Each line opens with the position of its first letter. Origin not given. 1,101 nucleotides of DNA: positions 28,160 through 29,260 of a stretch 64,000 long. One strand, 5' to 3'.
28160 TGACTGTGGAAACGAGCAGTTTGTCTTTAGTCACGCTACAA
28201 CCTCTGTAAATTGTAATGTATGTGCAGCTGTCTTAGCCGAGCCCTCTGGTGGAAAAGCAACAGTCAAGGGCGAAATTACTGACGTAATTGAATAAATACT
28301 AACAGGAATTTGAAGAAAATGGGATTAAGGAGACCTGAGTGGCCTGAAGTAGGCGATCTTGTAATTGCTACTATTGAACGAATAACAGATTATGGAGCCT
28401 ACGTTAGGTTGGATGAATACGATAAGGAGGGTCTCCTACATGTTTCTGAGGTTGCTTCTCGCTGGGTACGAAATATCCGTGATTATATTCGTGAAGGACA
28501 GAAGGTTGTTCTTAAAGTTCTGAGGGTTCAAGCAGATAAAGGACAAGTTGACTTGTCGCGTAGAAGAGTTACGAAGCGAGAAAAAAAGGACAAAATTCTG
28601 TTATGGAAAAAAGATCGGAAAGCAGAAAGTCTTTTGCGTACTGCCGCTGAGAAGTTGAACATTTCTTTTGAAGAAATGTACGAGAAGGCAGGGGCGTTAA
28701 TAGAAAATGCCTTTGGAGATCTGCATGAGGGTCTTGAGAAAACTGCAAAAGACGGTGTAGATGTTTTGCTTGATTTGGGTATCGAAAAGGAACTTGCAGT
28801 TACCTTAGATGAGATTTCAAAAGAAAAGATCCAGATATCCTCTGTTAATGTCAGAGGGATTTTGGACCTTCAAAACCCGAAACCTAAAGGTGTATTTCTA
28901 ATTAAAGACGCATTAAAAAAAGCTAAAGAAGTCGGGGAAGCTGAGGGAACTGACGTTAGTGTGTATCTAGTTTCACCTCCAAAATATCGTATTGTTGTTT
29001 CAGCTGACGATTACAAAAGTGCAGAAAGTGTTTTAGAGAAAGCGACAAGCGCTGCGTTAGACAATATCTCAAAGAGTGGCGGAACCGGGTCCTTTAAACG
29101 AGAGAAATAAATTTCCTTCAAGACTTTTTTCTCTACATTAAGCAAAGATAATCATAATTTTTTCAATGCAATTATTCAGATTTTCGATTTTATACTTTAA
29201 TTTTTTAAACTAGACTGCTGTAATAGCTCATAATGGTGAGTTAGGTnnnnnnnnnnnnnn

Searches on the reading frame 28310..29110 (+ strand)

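Call 74: search_protein_families(library=pfam, proteins=[window:28310-29110:+], max_evalue=0.0001)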
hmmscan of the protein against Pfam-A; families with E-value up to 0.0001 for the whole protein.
window:28310-29110:+ (266 aa): 2 families
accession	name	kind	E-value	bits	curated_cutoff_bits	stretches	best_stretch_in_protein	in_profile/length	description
PF07541.17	EIF_2_alpha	-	4.5e-25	88.3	22.8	1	123-235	1-114/114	Eukaryotic translation initiation factor 2 alpha subunit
PF00575.29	S1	-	2.6e-16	60.2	22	1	12-85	2-74/74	S1 RNA binding domain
